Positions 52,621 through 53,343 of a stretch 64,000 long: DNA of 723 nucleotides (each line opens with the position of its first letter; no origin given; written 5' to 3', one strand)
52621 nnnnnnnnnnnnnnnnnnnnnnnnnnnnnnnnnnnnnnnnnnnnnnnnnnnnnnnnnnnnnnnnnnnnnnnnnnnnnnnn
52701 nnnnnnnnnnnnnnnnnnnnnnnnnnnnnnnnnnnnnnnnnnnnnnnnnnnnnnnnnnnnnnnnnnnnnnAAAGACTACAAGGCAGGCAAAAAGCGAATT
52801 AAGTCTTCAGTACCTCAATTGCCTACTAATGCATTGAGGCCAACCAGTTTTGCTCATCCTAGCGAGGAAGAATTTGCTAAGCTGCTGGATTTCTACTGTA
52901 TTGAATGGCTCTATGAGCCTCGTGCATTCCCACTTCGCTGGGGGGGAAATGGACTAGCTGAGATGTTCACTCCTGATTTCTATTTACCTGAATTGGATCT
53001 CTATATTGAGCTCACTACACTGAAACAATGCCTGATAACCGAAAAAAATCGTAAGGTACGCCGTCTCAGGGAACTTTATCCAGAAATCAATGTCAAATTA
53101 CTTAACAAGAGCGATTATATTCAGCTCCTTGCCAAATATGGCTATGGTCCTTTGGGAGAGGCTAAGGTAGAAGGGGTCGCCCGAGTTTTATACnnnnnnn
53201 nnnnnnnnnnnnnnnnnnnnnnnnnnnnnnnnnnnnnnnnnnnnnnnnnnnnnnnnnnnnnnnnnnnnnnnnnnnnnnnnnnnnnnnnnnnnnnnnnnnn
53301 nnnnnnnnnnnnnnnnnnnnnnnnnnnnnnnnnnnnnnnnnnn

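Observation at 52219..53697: HPRT fused to an N-terminal GAF domain and an unassigned about 100-aa middle domain, directly downstream of nrdR-nrdJ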

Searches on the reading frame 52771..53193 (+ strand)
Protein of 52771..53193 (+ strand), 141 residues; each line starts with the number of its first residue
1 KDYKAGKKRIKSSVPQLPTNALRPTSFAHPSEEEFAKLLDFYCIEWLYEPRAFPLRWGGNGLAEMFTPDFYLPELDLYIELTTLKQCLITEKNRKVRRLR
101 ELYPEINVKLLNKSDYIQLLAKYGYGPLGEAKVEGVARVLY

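Call 6: search_solved_structures(query=window:52771-53193:+, max_evalue=10, show_alignments=2)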
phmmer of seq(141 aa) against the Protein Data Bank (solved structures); distinct sequences matched with E-value up to 10: 4.
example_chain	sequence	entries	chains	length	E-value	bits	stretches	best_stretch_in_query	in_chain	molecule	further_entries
3cae_A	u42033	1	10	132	0.01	19.2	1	32-119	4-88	Endonuclease I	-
2pfj_A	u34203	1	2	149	0.024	17.9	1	27-119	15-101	Endodeoxyribonuclease 1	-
8xf9_A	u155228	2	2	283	0.48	13.7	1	81-125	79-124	Iron-hydroxamate ABC transporter substrate-binding protein FtsB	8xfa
8xet_A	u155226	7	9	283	0.49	13.7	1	81-125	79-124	Iron-hydroxamate ABC transporter substrate-binding protein | Iron-hydroxamate ABC transporter substrate-binding protein FtsB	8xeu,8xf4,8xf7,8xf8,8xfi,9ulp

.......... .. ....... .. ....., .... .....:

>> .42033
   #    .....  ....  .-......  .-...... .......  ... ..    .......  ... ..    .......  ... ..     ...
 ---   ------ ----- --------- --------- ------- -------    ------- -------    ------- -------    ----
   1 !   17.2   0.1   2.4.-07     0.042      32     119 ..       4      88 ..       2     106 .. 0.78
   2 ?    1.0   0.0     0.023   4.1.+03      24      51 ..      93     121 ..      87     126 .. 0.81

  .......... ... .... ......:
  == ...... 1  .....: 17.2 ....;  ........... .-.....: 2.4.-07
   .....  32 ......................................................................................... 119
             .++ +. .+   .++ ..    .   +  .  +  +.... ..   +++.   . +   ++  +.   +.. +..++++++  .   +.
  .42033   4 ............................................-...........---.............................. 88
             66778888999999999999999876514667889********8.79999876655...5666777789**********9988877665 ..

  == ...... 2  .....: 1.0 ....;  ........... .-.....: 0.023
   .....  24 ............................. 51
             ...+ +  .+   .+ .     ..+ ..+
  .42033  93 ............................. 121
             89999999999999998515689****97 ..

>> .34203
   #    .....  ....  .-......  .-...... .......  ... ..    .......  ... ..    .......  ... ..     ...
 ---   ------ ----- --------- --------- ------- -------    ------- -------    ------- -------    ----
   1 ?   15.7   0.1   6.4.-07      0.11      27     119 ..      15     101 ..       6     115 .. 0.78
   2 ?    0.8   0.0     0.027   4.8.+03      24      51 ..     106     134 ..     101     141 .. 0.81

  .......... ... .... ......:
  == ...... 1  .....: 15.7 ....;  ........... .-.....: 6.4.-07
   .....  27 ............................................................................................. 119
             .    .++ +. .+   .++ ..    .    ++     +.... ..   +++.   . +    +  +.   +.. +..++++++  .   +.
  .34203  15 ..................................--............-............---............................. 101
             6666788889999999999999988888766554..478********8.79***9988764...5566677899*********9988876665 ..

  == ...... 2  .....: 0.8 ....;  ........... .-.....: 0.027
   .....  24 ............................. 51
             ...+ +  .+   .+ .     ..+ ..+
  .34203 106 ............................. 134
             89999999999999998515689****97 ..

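Call 7: search_protein_families(library=pfam, proteins=[window:52771-53193:+], max_evalue=10)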
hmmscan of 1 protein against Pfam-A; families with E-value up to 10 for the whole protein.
seq(141 aa): 1 family
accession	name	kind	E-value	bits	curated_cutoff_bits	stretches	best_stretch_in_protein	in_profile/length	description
PF05367.17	Phage_endo_I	-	0.072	13.2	29.1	1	32-114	20-96/149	Phage endonuclease I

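Call 8: search_protein_families(library=phrogs, proteins=[window:52771-53193:+], max_evalue=10)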
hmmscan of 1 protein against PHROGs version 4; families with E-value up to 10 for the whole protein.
seq(141 aa): 5 families
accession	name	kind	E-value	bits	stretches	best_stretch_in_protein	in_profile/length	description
phrog_15137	-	DNA, RNA and nucleotide metabolism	3e-07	31.3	1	31-85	133-190/236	endonuclease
phrog_945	-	DNA, RNA and nucleotide metabolism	2e-05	25.4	1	26-118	13-96/145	endonuclease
phrog_9019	-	DNA, RNA and nucleotide metabolism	0.0001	23.4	1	26-87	58-114/160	Holliday junction resolvase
phrog_22215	-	unknown function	0.00023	22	1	32-98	222-290/324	-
phrog_21138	-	unknown function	0.021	16.4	1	34-83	22-68/198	-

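Call 10: find_homologous_proteins(query=window:52771-53193:+, max_evalue=0.001)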
Query seq(141 aa) (141 aa): 3546 proteins with E <= 0.001 among 3563 candidates; the best 120 are listed.
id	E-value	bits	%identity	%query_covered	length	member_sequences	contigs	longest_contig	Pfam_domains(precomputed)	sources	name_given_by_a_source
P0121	3.4e-51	191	74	84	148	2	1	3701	-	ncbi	-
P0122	3.2e-50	188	73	82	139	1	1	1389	-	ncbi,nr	ncbi:MAG: hypothetical protein Q8P59_04040, partial [Dehalococcoidia bacterium]|nr:hypothetical prot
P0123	1.3e-49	186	68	84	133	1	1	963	-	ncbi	-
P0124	1.4e-49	186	68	82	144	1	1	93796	-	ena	-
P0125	1.6e-48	182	70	82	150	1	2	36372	-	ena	-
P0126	1.7e-48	182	68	84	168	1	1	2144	-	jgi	jgi:hypoxanthine phosphoribosyltransferase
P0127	6.7e-48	180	66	84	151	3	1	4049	-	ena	-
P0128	6.8e-48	180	60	88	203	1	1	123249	-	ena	-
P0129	7.5e-48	180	68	85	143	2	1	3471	-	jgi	jgi:hypoxanthine phosphoribosyltransferase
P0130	2.5e-47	178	63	89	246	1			PF00156.34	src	-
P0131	1.2e-46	176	68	79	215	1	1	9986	-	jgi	jgi:hypoxanthine phosphoribosyltransferase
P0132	2.8e-46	175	63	89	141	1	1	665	-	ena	-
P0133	6.4e-46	174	66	83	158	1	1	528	-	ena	-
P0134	1.0e-45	173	65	82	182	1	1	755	-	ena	-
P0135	2.6e-45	172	65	82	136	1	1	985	-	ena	-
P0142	7.7e-44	167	73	72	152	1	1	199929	-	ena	-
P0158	3.1e-41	159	61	79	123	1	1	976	PF05367.18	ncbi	-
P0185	6.4e-40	154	70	70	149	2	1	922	-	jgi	-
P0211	3.6e-39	152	63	79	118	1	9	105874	-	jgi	jgi:hypothetical protein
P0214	4.6e-39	152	61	88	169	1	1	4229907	-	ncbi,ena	-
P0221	5.9e-39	151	63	80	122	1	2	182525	-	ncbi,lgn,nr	ncbi:MAG: hypothetical protein HPY83_00635 [Anaerolineae bacterium]|nr:hypothetical protein [Anaerol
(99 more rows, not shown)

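Call 14: find_related_loci(query=A1, collection=genome_contigs, flank=6000)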
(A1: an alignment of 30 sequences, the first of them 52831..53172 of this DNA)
Query A1 (114 aa) in genome_contigs; peptide patterns used: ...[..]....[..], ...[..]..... (x = any residue, [..] = any of these).
600 stretches matched a pattern (row limit reached: there are more); 598 encode a relative of the query (tblastn E <= 1e-3); the best 80 are kept; 80 distinct loci.
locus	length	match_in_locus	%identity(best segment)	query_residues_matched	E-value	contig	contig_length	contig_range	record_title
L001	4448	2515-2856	84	1-114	3e-66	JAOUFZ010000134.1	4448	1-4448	MAG: Dehalococcoidia bacterium isolate 4_1_July_SF_Bin57 4_1_July_SF_Bin57_scaffold_12256_c1, whole genome shotgun seque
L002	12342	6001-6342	83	1-114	5e-66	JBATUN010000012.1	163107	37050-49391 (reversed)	MAG: Dehalococcoidia bacterium isolate MFD12951_ilm_asm_bin17 k127_32363, whole genome shotgun sequence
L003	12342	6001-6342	82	1-114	1e-65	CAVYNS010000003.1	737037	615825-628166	MAG: uncultured Chloroflexia bacterium isolate MFD04408.bin.1.133 genome assembly, contig: contig_27545, whole genome sh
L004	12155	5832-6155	84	7-114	2e-65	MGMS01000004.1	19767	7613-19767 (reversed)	MAG: Chloroflexi bacterium RBG_13_51_36 RBG_13_scaffold_1047, whole genome shotgun sequence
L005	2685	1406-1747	82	1-114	1e-65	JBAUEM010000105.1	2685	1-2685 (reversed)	MAG: Dehalococcoidia bacterium isolate MFD13097_ilm_asm_bin13 k127_321460, whole genome shotgun sequence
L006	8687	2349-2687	82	1-113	8e-65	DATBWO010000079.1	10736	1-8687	MAG TPA_asm: Dehalococcoidia bacterium isolate SMAG_U7543 k141_273238, whole genome shotgun sequence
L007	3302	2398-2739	82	1-114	1e-64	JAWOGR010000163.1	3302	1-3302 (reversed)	MAG: Dehalococcoidia bacterium isolate BLK6-3.bin.89 k191_526257, whole genome shotgun sequence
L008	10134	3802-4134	82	4-114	2e-64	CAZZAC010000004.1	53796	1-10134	MAG TPA_asm: uncultured Dehalococcoidales bacterium isolate binchicken_co196_122 genome assembly, contig: NODE_595_lengt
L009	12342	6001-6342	85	1-114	7e-64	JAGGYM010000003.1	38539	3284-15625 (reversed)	MAG: Dehalococcoidia bacterium isolate AUK178 PB_MBMC_132_c_000000000022, whole genome shotgun sequence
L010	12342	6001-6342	82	1-114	4e-64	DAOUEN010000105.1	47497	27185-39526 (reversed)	MAG TPA_asm: Dehalococcoidia bacterium isolate N6_289 k139_485270, whole genome shotgun sequence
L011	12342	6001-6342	82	1-114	2e-63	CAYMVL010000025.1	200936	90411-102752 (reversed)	MAG TPA_asm: uncultured Dehalococcoidales bacterium isolate SRP067234_co1_282 genome assembly, contig: k99_959668, whole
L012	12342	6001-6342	81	1-114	1e-63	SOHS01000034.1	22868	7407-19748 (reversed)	MAG: Dehalococcoidia bacterium isolate E26_bin16 NODE_62_length_22868_cov_34.031999, whole genome shotgun sequence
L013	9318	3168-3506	79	2-114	9e-63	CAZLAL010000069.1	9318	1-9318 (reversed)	MAG TPA_asm: uncultured Dehalococcoidales bacterium isolate SRP067234_co1_241 genome assembly, contig: k99_919648, whole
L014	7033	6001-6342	81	1-114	7e-63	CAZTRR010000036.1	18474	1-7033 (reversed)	MAG TPA_asm: uncultured Dehalococcoidales bacterium isolate SRP068000_co2_18 genome assembly, contig: NODE_2383_length_1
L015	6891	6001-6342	79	1-114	1e-62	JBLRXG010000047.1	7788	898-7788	MAG: Dehalococcoidia bacterium isolate TamC05-31 NODE_47_length_7788_cov_2.856439, whole genome shotgun sequence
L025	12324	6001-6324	82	7-114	9e-60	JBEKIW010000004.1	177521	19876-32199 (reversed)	MAG: Dehalococcoidia bacterium isolate SPRUCE 309 SPRUCE_309_4, whole genome shotgun sequence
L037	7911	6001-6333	70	3-113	8e-55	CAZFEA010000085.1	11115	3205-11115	MAG TPA_asm: uncultured Dehalococcoidia bacterium isolate binchicken_co213_710 genome assembly, contig: NODE_11391_lengt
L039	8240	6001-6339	71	2-114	1e-54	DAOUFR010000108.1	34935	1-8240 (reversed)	MAG TPA_asm: Dehalococcoidia bacterium isolate R125_62 21548, whole genome shotgun sequence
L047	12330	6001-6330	68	3-112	1e-52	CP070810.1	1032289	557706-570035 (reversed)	MAG: Dehalococcoidia bacterium isolate bin1219 chromosome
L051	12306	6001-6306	76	7-108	3e-52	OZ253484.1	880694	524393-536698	MAG: Dehalococcoidia bacterium isolate a564f895-d268-4ede-b5bb-8ec45e4dc2fc genome assembly, chromosome: 1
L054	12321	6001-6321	72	7-113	7e-52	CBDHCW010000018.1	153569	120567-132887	MAG: Dehalococcoidia bacterium isolate f317910e-ed28-456f-a3ed-2e11039cb329 genome assembly, contig: contig_18, whole ge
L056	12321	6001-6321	72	7-113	7e-52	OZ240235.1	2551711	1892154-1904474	MAG: Dehalococcoidia bacterium isolate ed65c047-e145-42da-9344-7ae81f1092be genome assembly, chromosome: 1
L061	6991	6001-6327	65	3-113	2e-50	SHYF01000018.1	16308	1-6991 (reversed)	MAG: Dehalococcoidia bacterium isolate Baikal-deep-G112 BACOMB-C17121, whole genome shotgun sequence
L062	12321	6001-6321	71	7-113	1e-51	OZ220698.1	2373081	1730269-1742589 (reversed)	MAG: Dehalococcoidia bacterium isolate 1c31877f-31fb-4be5-889e-2983ccd84c47 genome assembly, chromosome: 1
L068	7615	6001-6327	64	6-114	1e-48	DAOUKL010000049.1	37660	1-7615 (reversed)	MAG TPA_asm: Dehalococcoidia bacterium isolate S5_327 k113_495008, whole genome shotgun sequence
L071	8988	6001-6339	66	4-113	1e-48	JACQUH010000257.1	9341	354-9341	MAG: Chloroflexi bacterium isolate NC_groundwater_1432_Ag_S-0.65um_63_32 S_p65_S5_coassembly_k141_4069588, whole genome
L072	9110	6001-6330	65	4-113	4e-48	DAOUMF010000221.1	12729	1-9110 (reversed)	MAG TPA_asm: Dehalococcoidia bacterium isolate W31_80 k127_1069707, whole genome shotgun sequence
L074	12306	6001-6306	68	7-108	2e-48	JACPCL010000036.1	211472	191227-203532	MAG: Chloroflexi bacterium isolate NC_groundwater_282_Ag_S-0.65um_62_13 S6_GD2017_2_S65_scaffold_192, whole genome shotg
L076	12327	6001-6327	63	6-114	2e-47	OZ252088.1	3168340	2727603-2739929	MAG: Dehalococcoidia bacterium isolate 7426c3d5-a751-4d37-bde8-e0e91f06c8c3 genome assembly, chromosome: 1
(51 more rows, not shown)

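Call 17: find_encoding_contigs(protein=P0214, flank=6000, max_places=2)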
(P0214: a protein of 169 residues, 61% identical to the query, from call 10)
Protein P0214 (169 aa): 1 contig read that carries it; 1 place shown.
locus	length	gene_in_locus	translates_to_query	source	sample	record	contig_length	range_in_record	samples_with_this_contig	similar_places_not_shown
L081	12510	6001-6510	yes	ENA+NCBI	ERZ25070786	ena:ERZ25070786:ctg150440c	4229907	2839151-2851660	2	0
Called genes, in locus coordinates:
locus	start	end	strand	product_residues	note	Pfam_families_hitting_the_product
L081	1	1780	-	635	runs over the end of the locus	PF12229:PG_binding_4 (weak)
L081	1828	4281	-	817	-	PF01326:PPDK_N, PF27448:Rph_4th, PF00391:PEP-utilizers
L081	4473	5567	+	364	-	PF06144:DNA_pol3_delta (weak), PF21694:DNA_pol3_delta_C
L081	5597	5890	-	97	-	PF01649:Ribosomal_S20p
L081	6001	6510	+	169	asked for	-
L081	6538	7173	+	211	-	PF00156:Pribosyltran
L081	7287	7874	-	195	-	PF02142:MGS, PF01808:AICARFT_IMPCHas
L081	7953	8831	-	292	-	PF00106:adh_short, PF08659:KR, PF13561:adh_short_C2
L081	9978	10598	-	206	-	PF01936:NYN (weak)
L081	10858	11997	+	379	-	PF03841:SelA (weak), PF00266:Aminotran_5 (weak)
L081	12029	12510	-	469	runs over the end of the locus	PF03721:UDPG_MGDP_dh_N, PF00984:UDPG_MGDP_dh, PF03720:UDPG_MGDP_dh_C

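Call 18: find_encoding_contigs(protein=P0221, flank=6000, max_places=2)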
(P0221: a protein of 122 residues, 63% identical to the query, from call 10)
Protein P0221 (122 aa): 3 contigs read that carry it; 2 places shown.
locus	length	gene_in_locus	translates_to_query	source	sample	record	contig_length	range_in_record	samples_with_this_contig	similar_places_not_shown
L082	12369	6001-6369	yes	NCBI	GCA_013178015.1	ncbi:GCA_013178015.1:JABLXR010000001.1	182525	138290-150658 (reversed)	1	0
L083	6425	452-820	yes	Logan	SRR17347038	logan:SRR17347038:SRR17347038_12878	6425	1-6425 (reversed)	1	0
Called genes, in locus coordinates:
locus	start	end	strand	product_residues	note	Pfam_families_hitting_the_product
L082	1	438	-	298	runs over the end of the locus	PF00535:Glycos_transf_2, PF10111:Glyco_tranf_2_2 (weak), PF13641:Glyco_tranf_2_3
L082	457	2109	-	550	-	-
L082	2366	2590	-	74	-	-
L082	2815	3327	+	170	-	PF03205:MobB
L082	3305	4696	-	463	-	PF01098:FTSW_RODA_SPOVE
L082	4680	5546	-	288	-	PF01048:PNP_UDP_1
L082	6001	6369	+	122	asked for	-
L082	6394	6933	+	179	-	PF00156:Pribosyltran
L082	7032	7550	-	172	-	PF01871:AMMECR1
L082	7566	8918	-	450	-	PF02492:cobW (faint)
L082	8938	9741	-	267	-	PF00902:TatC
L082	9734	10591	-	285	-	PF02416:TatA_B_E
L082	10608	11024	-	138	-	PF01029:NusB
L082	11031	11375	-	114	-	PF03780:Asp23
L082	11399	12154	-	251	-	PF00106:adh_short, PF08659:KR, PF13561:adh_short_C2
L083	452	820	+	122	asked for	-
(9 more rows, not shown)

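Call 19: find_encoding_contigs(protein=P0142, flank=6000, max_places=2)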
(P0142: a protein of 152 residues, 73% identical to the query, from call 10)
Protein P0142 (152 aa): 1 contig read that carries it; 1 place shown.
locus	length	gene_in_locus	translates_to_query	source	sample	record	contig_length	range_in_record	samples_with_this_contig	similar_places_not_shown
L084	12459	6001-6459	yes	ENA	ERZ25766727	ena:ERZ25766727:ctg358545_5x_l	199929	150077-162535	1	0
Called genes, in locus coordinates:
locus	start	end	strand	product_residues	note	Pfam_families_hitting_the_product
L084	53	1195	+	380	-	PF00285:Citrate_synt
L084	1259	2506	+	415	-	PF02636:Methyltransf_28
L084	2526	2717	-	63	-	-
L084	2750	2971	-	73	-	-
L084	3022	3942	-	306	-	PF14801:TrmI-like_N, PF21985:TR61B_FKBP-like (weak), PF01135:PCMT (weak), PF08704:GCD14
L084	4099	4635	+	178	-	PF00027:cNMP_binding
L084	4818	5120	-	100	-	PF00578:AhpC-TSA, PF08534:Redoxin (weak)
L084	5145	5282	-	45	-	PF00578:AhpC-TSA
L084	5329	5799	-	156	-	PF00578:AhpC-TSA, PF08534:Redoxin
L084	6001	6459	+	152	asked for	-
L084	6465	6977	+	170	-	PF00156:Pribosyltran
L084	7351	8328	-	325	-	PF16184:Cadherin_3 (faint), PF17963:Big_9, PF17803:Cadherin_4 (weak), PF17892:Cadherin_5 (weak), PF17963:Big_9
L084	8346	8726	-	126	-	-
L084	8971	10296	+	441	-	PF13701:DDE_Tnp_1_4, PF01609:DDE_Tnp_1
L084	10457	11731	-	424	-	PF17892:Cadherin_5 (faint), PF17803:Cadherin_4 (faint), PF16184:Cadherin_3 (faint), PF17963:Big_9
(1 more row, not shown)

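Call 28: search_protein_representatives(alignment_id=A1)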
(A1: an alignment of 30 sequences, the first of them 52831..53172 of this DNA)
Query: 30 sequences, 130 profile positions. Proteins with E-value up to 0.001 (for the whole library): 3617; up to 1e-10: 1182; up to 1e-30: 448. The best 150 are listed.
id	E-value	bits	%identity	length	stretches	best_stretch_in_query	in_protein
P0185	1.4e-57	209.1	-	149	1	10-124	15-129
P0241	1.6e-56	205.7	-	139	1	9-120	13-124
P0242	2.5e-55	201.8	-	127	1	6-126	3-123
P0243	1.2e-54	199.6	-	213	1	8-118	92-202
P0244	1.4e-54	199.4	-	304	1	10-121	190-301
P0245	9.5e-54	196.7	-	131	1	17-120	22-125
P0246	1.0e-53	196.7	-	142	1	14-120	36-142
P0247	1.2e-53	196.4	-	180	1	13-121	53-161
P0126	1.4e-53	196.2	-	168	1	13-125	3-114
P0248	2.0e-53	195.7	-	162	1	5-123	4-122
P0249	3.4e-53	194.9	-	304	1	13-126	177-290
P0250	3.7e-53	194.8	-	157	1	15-121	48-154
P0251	6.7e-53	194.0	-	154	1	6-122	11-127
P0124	7.7e-53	193.8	-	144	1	18-126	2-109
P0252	1.4e-52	192.9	-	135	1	8-119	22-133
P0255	4.5e-52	191.3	-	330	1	14-121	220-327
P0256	5.5e-52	191.0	-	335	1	10-124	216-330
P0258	5.9e-52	190.9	-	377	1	16-122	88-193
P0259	7.7e-52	190.6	-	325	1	6-117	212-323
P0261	1.1e-51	190.1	-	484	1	11-126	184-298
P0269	1.0e-50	186.9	-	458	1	14-121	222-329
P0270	1.3e-50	186.5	-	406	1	10-125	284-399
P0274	2.5e-50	185.7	-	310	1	16-119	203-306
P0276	3.0e-50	185.4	-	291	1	7-120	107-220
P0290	2.4e-49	182.5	-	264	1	14-122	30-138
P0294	2.7e-49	182.3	-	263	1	10-123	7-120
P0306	8.5e-49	180.7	-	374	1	8-119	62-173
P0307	1.2e-48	180.2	-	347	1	12-124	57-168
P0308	1.4e-48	180.0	-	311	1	15-120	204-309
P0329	5.3e-48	178.1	-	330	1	9-122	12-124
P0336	8.1e-48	177.5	-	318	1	13-121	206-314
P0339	1.3e-47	176.9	-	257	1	18-123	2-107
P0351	3.1e-47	175.7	-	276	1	14-118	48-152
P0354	4.8e-47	175.0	-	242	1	18-123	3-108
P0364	2.0e-46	173.0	-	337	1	15-118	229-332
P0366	2.5e-46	172.7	-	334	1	11-121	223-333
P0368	3.1e-46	172.4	-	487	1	12-124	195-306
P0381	1.7e-45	170.0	-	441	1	21-125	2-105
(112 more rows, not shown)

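Call 30: search_protein_families(library=pfam, proteins=[P0255, P0256, P0259, P0274, P0308, P0336, P0364, P0366, P0244, P0269], max_evalue=0.01)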
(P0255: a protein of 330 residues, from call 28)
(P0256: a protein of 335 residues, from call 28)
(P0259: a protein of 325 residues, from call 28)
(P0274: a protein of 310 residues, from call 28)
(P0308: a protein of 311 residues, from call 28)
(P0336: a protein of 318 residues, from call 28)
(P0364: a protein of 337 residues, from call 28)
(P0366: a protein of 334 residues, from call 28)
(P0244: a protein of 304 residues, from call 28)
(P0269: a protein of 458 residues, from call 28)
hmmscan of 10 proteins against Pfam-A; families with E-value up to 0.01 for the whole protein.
P0255 (330 aa): 1 family
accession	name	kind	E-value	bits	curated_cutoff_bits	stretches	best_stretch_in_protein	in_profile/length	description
PF13189.12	Cytidylate_kin2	-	1.3e-38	133.3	28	1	4-172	2-175/176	Cytidylate kinase-like family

P0256 (335 aa): 1 family
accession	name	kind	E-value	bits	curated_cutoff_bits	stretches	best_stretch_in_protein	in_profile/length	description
PF13189.12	Cytidylate_kin2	-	4.8e-36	125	28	1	3-167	1-175/176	Cytidylate kinase-like family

P0259 (325 aa): 1 family
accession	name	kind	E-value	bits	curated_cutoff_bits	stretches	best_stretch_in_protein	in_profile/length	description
PF13189.12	Cytidylate_kin2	-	1e-30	107.6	28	1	3-167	1-175/176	Cytidylate kinase-like family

P0274 (310 aa): 1 family
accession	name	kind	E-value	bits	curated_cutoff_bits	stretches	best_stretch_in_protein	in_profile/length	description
PF13189.12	Cytidylate_kin2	-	8.5e-30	104.7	28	1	4-163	2-174/176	Cytidylate kinase-like family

P0308 (311 aa): 2 families
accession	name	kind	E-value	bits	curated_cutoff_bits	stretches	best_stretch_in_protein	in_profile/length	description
PF13189.12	Cytidylate_kin2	-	6e-05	23.7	28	1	76-137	101-164/176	Cytidylate kinase-like family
PF18519.6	Sgf11_N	-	0.0046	17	26.2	0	263-286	15-38/39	SAGA-associated factor 11 N-terminal domain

P0336 (318 aa): 1 family
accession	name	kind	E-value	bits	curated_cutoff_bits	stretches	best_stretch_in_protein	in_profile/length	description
PF13189.12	Cytidylate_kin2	-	4.2e-10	40.5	28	2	4-41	2-39/176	Cytidylate kinase-like family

P0364 (337 aa): 2 families
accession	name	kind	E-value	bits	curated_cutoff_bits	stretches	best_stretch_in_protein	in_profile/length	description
PF13189.12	Cytidylate_kin2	-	3.4e-28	99.4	28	1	3-173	1-175/176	Cytidylate kinase-like family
PF05367.17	Phage_endo_I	-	0.0074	16.4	29.1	0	239-321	21-96/149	Phage endonuclease I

P0366 (334 aa): 1 family
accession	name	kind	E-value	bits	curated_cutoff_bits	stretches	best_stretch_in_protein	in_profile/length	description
PF13189.12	Cytidylate_kin2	-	3.5e-38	132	28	1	3-167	1-175/176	Cytidylate kinase-like family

P0244 (304 aa): 2 families
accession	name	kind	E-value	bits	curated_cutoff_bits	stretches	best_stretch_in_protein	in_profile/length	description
PF13189.12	Cytidylate_kin2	-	2e-07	31.8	28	1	3-100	1-118/176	Cytidylate kinase-like family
PF05367.17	Phage_endo_I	-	0.0065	16.6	29.1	0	206-287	22-96/149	Phage endonuclease I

P0269 (458 aa): 1 family
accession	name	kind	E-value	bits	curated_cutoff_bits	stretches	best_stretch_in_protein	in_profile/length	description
PF13189.12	Cytidylate_kin2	-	6.8e-07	30.1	28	1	30-112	93-175/176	Cytidylate kinase-like family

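Call 31: predict_structure(alignment_id=A2)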
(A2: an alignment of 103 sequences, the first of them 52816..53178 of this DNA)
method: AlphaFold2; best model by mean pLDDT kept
length: 121 residues; sequences in the alignment: 103
mean_pLDDT: 84.3   pTM: 0.75
mean pLDDT of the five models: 84.3, 83.8, 83.4, 82.5, 82.5
residues with pLDDT >= 90: 62; 70-90: 40; 50-70: 12; < 50: 7
segments of 3 or more residues with pLDDT < 50: 117-121
pLDDT, mean of each block of 10 residues (from residue 1): 58 90 90 94 91 95 89 87 96 90 82 54 37
secondary structure, 60 per line:
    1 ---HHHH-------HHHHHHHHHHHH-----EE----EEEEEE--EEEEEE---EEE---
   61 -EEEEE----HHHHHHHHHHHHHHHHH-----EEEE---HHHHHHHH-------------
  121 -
elements in order: H4-7 H15-26 E38-43 E46-51 E55-57 E62-66 H71-87 E93-96 H100-107
